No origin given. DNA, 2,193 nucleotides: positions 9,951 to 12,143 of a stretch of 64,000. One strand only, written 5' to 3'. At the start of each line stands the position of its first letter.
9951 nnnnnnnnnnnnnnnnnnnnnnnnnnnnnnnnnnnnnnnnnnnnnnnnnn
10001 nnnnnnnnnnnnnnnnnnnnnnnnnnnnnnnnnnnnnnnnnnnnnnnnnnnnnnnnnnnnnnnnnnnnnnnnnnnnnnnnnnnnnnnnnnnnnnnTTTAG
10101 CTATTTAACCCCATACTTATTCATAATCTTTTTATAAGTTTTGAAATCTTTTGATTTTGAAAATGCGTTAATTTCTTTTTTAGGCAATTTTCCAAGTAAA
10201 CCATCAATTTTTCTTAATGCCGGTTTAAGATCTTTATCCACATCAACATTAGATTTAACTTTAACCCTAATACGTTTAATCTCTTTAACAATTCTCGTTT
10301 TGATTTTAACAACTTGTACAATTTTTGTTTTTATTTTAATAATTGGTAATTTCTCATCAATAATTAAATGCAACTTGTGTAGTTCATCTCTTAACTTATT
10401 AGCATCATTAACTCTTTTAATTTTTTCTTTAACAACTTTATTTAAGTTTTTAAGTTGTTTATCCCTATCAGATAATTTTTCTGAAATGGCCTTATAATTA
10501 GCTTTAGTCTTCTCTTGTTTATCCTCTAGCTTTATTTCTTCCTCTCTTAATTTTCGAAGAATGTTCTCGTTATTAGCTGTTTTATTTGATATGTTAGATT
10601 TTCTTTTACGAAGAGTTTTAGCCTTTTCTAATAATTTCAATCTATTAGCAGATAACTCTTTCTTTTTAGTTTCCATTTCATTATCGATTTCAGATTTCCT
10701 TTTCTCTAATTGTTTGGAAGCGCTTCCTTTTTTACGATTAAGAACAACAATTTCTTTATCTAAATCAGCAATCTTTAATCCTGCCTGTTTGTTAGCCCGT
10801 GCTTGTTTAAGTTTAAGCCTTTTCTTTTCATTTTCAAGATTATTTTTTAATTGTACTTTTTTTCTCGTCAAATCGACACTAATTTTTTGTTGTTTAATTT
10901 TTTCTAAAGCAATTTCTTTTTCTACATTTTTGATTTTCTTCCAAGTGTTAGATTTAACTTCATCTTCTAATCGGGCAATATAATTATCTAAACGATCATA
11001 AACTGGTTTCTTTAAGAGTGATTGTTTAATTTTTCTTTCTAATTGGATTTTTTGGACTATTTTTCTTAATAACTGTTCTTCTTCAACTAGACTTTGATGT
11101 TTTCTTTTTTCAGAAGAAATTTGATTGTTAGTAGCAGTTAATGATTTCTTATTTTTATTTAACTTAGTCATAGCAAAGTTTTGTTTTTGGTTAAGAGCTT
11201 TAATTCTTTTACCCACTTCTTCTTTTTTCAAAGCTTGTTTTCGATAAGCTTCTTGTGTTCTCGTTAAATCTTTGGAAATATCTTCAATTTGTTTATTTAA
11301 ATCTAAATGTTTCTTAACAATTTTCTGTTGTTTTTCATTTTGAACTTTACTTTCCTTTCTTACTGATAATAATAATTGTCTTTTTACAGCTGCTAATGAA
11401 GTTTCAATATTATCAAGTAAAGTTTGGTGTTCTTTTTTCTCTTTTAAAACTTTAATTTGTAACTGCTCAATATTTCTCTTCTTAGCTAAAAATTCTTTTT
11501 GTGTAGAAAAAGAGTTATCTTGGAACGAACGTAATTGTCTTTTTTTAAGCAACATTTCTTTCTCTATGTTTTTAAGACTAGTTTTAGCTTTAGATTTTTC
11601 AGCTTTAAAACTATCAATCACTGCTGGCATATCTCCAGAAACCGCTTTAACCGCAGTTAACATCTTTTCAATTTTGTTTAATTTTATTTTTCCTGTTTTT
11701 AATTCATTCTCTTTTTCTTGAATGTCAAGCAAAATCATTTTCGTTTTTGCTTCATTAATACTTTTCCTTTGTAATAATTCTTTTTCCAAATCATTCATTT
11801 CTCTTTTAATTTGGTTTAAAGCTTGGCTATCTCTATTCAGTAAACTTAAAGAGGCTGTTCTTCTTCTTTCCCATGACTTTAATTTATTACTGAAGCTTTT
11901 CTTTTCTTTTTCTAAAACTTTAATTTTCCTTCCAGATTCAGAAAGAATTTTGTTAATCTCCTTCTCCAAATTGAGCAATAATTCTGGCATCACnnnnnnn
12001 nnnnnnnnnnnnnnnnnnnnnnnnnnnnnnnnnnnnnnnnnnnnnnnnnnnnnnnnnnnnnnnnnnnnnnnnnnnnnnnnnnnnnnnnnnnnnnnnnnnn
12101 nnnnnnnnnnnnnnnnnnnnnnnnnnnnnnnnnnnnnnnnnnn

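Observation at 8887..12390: Operon of TrkA-N protein, 630-aa coiled-coil protein and KaiC-like ATPase with a lysine-rich N-terminal extension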

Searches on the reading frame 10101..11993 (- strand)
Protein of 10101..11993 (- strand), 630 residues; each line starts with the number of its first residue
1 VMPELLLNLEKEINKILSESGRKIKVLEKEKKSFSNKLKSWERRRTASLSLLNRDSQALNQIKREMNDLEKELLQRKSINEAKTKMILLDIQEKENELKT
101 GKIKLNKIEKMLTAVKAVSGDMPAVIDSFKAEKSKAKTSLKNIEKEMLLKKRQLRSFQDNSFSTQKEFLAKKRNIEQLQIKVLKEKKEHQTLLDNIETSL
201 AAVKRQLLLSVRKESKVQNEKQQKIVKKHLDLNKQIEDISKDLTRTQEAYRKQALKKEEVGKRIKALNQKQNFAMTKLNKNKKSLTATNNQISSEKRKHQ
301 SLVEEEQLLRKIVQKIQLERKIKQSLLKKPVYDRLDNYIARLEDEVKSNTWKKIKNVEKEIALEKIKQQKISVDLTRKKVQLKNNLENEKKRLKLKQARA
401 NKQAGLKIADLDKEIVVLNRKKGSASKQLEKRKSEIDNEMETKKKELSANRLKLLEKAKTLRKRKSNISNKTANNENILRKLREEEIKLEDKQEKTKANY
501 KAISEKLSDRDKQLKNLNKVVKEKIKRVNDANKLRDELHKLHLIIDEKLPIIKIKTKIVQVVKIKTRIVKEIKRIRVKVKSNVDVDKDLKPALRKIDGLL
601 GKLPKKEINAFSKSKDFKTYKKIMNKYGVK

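Call 3: search_protein_families(library=pfam, proteins=[window:10101-11993:-], max_evalue=0.01)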
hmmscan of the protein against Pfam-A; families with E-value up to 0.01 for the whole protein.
window:10101-11993:- (630 aa): 0 families

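Call 4: search_protein_families(library=ncbifam, proteins=[window:10101-11993:-], max_evalue=0.01)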
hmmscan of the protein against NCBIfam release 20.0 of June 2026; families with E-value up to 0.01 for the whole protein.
window:10101-11993:- (630 aa): 1 family
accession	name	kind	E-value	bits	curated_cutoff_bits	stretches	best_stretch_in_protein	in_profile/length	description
TIGR02168.1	SMC_prok_B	equivalog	0.0032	15.3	567.35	1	12-272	243-501/1181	chromosome segregation protein SMC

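Call 5: find_encoding_contigs(protein=window:10101-11993:-, flank=8000, max_places=6)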
Protein window:10101-11993:- (630 aa): no gene with exactly this product is on record in the collection.

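Call 30: find_related_loci(query=A1, collection=metagenome_contigs, flank=8000)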
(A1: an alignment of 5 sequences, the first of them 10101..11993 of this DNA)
Query A1 (630 aa) in metagenome_contigs; peptide patterns used: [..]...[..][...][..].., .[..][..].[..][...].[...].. (x = any residue, [..] = any of these).
600 stretches matched a pattern (row limit reached: there are more); 41 encode a relative of the query (tblastn E <= 1e-3); 41 distinct loci.
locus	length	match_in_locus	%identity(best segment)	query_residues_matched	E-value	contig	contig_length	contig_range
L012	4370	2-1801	100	31-630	0e+0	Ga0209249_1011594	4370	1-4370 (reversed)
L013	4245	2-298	100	532-630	4e-54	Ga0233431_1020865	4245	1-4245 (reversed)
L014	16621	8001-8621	32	408-630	6e-18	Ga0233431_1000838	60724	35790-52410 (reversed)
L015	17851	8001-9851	24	119-630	2e-14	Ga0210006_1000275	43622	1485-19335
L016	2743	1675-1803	53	587-629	3e-10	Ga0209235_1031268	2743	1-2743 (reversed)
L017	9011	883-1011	56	585-627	3e-9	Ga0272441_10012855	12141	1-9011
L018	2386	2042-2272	32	546-629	2e-9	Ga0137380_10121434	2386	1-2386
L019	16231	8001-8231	35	546-629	5e-9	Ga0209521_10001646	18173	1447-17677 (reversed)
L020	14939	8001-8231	35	546-629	5e-9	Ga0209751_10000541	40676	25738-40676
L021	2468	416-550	53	585-629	6e-9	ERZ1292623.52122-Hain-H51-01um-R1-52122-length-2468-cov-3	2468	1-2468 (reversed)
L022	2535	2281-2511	36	546-629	6e-9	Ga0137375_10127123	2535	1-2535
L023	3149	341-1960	25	429-629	1e-8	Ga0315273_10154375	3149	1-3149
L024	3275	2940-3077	39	584-629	4e-8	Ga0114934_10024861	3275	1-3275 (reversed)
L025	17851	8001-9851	24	119-630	2e-14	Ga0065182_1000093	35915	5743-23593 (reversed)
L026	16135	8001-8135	47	585-629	1e-7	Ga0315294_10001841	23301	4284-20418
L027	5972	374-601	28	554-629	1e-7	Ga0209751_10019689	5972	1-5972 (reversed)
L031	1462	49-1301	34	577-629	3e-7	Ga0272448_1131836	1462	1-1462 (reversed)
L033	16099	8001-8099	58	593-625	1e-6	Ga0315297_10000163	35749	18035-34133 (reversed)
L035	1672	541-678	48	585-630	7e-7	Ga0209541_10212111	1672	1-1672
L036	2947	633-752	50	585-624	1e-6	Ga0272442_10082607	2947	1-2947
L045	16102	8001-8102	47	596-629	3e-6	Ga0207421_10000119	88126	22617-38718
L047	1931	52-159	58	585-620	6e-6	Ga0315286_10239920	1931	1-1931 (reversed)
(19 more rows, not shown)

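Call 33: search_protein_families(library=pfam, proteins=[L019:8239-13479:+, L026:8143-10299:+, L017:1037-3079:+, L045:8117-12007:+, L033:8161-13419:+, L019:7044-8234:+, L026:7022-7969:+, L024:906-3083:+, L017:3076-3942:+, L035:690-1625:+], max_evalue=0.001)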
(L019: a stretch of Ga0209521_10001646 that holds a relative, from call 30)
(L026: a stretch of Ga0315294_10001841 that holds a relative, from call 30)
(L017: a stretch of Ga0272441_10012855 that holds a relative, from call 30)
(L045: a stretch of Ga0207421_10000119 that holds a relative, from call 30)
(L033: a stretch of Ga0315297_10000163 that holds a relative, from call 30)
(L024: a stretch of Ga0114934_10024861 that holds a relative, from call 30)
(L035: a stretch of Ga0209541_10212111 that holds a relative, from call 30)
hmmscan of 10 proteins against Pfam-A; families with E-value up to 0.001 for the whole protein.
L019:8239-13479:+ (1746 aa): 0 families

L026:8143-10299:+ (718 aa): 2 families
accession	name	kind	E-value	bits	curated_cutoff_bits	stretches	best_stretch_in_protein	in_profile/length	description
PF00437.27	T2SSE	-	2.8e-13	49.7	24.9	1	439-573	124-250/370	Type II/IV secretion system protein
PF23989.1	PilB3_C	-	0.0002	21.9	27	1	651-699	14-62/83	PilB3-like, C-terminal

L017:1037-3079:+ (680 aa): 2 families
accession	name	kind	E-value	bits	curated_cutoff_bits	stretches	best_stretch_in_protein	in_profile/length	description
PF00437.27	T2SSE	-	2.8e-34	118.8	24.9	1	317-567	27-279/370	Type II/IV secretion system protein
PF23989.1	PilB3_C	-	4.7e-06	27.1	27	1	610-664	6-60/83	PilB3-like, C-terminal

L045:8117-12007:+ (1296 aa): 1 family
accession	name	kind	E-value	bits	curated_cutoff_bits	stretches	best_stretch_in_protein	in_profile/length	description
PF12072.13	RNase_Y_N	-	2.5e-15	56.9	32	1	658-726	67-135/201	RNase Y N-terminal region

L033:8161-13419:+ (1752 aa): 1 family
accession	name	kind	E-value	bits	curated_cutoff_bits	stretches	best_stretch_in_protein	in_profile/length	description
PF05763.18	DUF835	-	1.8e-29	102.7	33.1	1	69-194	9-135/136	Protein of unknown function (DUF835)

L019:7044-8234:+ (396 aa): 3 families
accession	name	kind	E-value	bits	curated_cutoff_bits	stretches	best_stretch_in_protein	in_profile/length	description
PF12773.13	DZR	-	1.3e-06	28.9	27.3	1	14-62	1-45/45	Double zinc ribbon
PF13248.11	Zn_ribbon_3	-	4.4e-05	23.2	27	0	13-32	4-23/26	zinc-ribbon domain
PF13240.11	Zn_Ribbon_1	-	8.8e-05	22.6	25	1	13-33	1-21/23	zinc-ribbon domain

L026:7022-7969:+ (315 aa): 8 families
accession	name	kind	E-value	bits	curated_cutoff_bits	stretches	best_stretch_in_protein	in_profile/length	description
PF13614.12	AAA_31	-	9.4e-54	182.5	27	1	68-238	1-176/177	AAA domain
PF01656.29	CbiA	-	1.8e-21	76.8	25.4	1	71-290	1-125/125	CobQ/CobB/MinD/ParA nucleotide binding domain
PF06564.18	CBP_BcsQ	-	3.4e-12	46.8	21.3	1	70-308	3-231/234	Cellulose biosynthesis protein BcsQ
PF00142.24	Fer4_NifH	-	4.8e-12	46.4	25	1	76-311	7-245/271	4Fe-4S iron sulfur cluster binding proteins, NifH/frxC family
PF09140.17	MipZ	-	3.5e-11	43.4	20.7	1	70-223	2-139/262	ATPase MipZ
PF10609.15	ParA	-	3.4e-08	33.7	27.1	1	69-193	4-124/246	NUBPL iron-transfer P-loop NTPase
PF02374.21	ArsA_ATPase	-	1.7e-07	31.2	24.3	1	74-119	6-51/305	Anion-transporting ATPase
PF07015.17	VirC1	-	0.00037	20.3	24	0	70-106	3-39/231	VirC1 protein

L024:906-3083:+ (725 aa): 0 families

L017:3076-3942:+ (288 aa): 1 family
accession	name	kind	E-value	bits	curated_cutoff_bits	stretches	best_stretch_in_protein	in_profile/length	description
PF00482.28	T2SSF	-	2.4e-13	50.6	25.2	1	118-244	3-124/125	Type II secretion system (T2SS), protein F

L035:690-1625:+ (311 aa): 3 families
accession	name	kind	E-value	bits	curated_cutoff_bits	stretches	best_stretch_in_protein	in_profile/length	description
PF06745.19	ATPase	-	4.1e-56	190.4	26.6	1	74-305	2-230/231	KaiC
PF00154.27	RecA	-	0.00034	20.6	27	1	52-150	12-107/262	recA bacterial DNA recombination protein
PF25199.1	nSTAND_NTPase5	-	0.00063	20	34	0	86-180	35-122/145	Novel STAND NTPase 5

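Call 61: search_protein_families(library=pfam, proteins=[L021:566-2368:+, L036:780-2510:+, L047:192-839:+, L027:611-3745:+, L031:183-1304:+], max_evalue=0.001)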
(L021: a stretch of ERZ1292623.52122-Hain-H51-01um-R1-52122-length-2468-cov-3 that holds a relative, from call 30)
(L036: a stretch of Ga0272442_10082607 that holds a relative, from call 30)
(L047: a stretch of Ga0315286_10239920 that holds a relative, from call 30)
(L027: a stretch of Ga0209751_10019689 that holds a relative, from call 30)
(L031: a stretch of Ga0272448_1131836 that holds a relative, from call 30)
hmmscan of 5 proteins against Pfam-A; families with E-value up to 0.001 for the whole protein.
L021:566-2368:+ (600 aa): 1 family
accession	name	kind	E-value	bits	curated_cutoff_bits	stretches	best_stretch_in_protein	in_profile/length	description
PF00437.27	T2SSE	-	1.3e-34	120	24.9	1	214-483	8-275/370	Type II/IV secretion system protein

L036:780-2510:+ (576 aa): 1 family
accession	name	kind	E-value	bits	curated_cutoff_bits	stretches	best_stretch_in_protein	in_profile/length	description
PF00437.27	T2SSE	-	2.9e-35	122.1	24.9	1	212-470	27-287/370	Type II/IV secretion system protein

L047:192-839:+ (215 aa): 1 family
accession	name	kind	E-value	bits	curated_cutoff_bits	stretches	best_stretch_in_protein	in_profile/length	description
PF13412.12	HTH_24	-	0.00038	20.4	21.9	1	114-154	7-47/48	Winged helix-turn-helix DNA-binding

L027:611-3745:+ (1044 aa): 0 families

L031:183-1304:+ (373 aa): 0 families

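Call 68: predict_structure(protein=window:10101-11990:-)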
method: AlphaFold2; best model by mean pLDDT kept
length: 629 residues; sequences in the alignment: 1
mean_pLDDT: 72.7   pTM: 0.32
mean pLDDT of the five models: 72.7, 71.4, 69.9, 69.4, 69.3
residues with pLDDT >= 90: 50; 70-90: 363; 50-70: 177; < 50: 39
segments of 3 or more residues with pLDDT < 50: 321-331, 548-554, 573-586
pLDDT, mean of each block of 10 residues (from residue 1): 76 79 77 79 81 83 85 85 89 94 93 80 87 93 93 86 81 84 84 79 74 75 75 79 75 72 72 65 52 53 62 58 41 57 58 68 70 74 79 78 75 71 66 76 77 74 68 73 77 77 78 79 79 73 54 49 60 40 47 60 66 67 63
secondary structure, 60 per line:
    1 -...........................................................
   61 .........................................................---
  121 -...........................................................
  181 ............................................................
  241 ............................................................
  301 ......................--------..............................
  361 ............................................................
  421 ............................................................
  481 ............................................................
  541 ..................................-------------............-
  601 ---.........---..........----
elements in order: H2-117 H122-322 H331-574 H588-599 H604-612 H616-625
